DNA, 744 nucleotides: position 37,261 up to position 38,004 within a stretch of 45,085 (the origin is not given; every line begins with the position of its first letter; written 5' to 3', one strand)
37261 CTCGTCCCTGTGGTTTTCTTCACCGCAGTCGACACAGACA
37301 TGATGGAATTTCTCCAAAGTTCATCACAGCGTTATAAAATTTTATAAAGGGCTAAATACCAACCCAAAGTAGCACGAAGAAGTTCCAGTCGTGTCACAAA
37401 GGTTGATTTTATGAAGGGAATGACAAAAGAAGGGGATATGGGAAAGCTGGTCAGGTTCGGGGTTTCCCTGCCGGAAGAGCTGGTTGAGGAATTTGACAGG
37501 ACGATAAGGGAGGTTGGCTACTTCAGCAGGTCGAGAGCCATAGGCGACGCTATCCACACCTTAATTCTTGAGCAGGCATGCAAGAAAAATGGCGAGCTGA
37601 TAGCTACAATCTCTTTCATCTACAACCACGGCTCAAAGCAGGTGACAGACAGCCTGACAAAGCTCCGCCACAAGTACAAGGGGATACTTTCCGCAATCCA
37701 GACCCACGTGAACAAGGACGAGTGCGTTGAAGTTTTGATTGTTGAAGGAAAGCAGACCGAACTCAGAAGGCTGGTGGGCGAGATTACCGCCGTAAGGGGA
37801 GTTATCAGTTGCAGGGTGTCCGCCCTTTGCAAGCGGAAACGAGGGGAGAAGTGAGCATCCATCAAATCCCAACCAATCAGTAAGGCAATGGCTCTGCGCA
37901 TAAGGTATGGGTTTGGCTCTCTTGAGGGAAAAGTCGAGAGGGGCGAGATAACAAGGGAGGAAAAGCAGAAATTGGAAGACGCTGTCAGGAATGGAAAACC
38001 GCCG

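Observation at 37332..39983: NikR-headed operon with two paralogous HypC/HupF-like fusion proteins flanking a DMT permease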

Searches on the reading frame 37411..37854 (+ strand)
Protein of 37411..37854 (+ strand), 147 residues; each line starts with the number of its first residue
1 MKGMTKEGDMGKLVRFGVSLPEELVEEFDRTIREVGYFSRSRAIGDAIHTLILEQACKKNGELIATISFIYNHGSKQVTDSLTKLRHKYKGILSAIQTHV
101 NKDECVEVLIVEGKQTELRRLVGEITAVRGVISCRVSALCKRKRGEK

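Call 3: search_protein_families(library=pfam, proteins=[window:37411-37854:+], max_evalue=1)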
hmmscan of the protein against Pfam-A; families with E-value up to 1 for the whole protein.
window:37411-37854:+ (147 aa): 4 families
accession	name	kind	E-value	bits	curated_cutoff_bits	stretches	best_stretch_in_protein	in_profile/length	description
PF08753.17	NikR_C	-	1.8e-18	66.9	22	1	64-137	1-75/77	NikR C terminal nickel binding domain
PF01402.27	RHH_1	-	0.0014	19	20.5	1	15-52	1-37/39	Ribbon-helix-helix protein, copG family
PF19827.4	DUF6308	-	0.054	13.8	27.3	1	62-144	42-123/193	Family of unknown function (DUF6308)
PF17652.7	Glyco_hydro81C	-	0.16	11.6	25.6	1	28-109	252-329/349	Glycosyl hydrolase family 81 C-terminal domain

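Call 4: search_protein_families(library=ncbifam, proteins=[window:37411-37854:+], max_evalue=1)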
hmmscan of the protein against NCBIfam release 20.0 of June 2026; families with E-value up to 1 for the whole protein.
window:37411-37854:+ (147 aa): 6 families
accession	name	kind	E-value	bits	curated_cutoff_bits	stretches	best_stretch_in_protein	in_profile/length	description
NF003381.0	PRK04460.1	equivalog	5.5e-32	110.8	105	1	10-136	1-129/139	nickel-responsive transcriptional regulator NikR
NF002169.0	PRK01002.1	subfamily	1.2e-30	106.3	111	1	12-140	3-134/141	nickel responsive regulator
NF002815.0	PRK02967.1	equivalog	9.9e-25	87.2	83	1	15-143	3-134/139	nickel-responsive transcriptional regulator NikR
NF001884.0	PRK00630.1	subfamily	2.2e-22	79.7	119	1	7-136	4-138/148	nickel responsive regulator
TIGR02793.1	nikR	equivalog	1.6e-20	73.7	175.45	1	15-138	2-127/129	nickel-responsive transcriptional regulator NikR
NF058555.1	TransRegCdrSHalo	equivalog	0.14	12.2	100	1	18-58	6-46/61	transcriptional regulator CdrS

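Call 68: search_solved_structures(query=window:37411-37854:+, max_evalue=0.001, show_alignments=3)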
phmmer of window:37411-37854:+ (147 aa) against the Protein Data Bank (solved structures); distinct sequences matched with E-value up to 0.001: 12.
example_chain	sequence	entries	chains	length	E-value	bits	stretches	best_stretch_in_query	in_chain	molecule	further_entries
2bj1_A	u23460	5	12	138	8.1e-23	84.2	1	12-132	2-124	NICKEL RESPONSIVE REGULATOR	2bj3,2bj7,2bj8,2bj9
2wvd_A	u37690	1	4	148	2.8e-15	59.8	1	12-136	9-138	PUTATIVE NICKEL-RESPONSIVE REGULATOR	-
1q5v_A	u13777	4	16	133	9.4e-15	58.1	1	15-139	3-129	Nickel responsive regulator | Nickel-responsive regulator | Nickel-responsive regulatory protein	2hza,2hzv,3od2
2ca9_A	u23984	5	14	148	9.9e-15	58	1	12-136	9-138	PUTATIVE NICKEL-RESPONSIVE REGULATOR | nickel-responsive regulator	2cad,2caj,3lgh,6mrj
2wvc_A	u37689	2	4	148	1.9e-14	57.1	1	12-136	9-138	PUTATIVE NICKEL-RESPONSIVE REGULATOR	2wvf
2wve_A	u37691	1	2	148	3.5e-14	56.3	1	12-136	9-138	PUTATIVE NICKEL-RESPONSIVE REGULATOR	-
3pht_A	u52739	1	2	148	2.5e-13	53.5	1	12-136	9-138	Putative nickel-responsive regulator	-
2wvb_A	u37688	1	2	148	8.9e-12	48.5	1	12-136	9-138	PUTATIVE NICKEL-RESPONSIVE REGULATOR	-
3bkf_A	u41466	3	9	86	2.2e-07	34.3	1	64-139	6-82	Nickel-responsive regulator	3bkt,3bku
1q5y_A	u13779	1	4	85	2.3e-07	34.2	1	64-139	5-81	Nickel responsive regulator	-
2y3y_A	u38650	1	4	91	2e-06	31.2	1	63-137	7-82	PUTATIVE NICKEL-RESPONSIVE REGULATOR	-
3qsi_B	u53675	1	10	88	2.9e-06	30.7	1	64-136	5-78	NikR nickel-responsive regulator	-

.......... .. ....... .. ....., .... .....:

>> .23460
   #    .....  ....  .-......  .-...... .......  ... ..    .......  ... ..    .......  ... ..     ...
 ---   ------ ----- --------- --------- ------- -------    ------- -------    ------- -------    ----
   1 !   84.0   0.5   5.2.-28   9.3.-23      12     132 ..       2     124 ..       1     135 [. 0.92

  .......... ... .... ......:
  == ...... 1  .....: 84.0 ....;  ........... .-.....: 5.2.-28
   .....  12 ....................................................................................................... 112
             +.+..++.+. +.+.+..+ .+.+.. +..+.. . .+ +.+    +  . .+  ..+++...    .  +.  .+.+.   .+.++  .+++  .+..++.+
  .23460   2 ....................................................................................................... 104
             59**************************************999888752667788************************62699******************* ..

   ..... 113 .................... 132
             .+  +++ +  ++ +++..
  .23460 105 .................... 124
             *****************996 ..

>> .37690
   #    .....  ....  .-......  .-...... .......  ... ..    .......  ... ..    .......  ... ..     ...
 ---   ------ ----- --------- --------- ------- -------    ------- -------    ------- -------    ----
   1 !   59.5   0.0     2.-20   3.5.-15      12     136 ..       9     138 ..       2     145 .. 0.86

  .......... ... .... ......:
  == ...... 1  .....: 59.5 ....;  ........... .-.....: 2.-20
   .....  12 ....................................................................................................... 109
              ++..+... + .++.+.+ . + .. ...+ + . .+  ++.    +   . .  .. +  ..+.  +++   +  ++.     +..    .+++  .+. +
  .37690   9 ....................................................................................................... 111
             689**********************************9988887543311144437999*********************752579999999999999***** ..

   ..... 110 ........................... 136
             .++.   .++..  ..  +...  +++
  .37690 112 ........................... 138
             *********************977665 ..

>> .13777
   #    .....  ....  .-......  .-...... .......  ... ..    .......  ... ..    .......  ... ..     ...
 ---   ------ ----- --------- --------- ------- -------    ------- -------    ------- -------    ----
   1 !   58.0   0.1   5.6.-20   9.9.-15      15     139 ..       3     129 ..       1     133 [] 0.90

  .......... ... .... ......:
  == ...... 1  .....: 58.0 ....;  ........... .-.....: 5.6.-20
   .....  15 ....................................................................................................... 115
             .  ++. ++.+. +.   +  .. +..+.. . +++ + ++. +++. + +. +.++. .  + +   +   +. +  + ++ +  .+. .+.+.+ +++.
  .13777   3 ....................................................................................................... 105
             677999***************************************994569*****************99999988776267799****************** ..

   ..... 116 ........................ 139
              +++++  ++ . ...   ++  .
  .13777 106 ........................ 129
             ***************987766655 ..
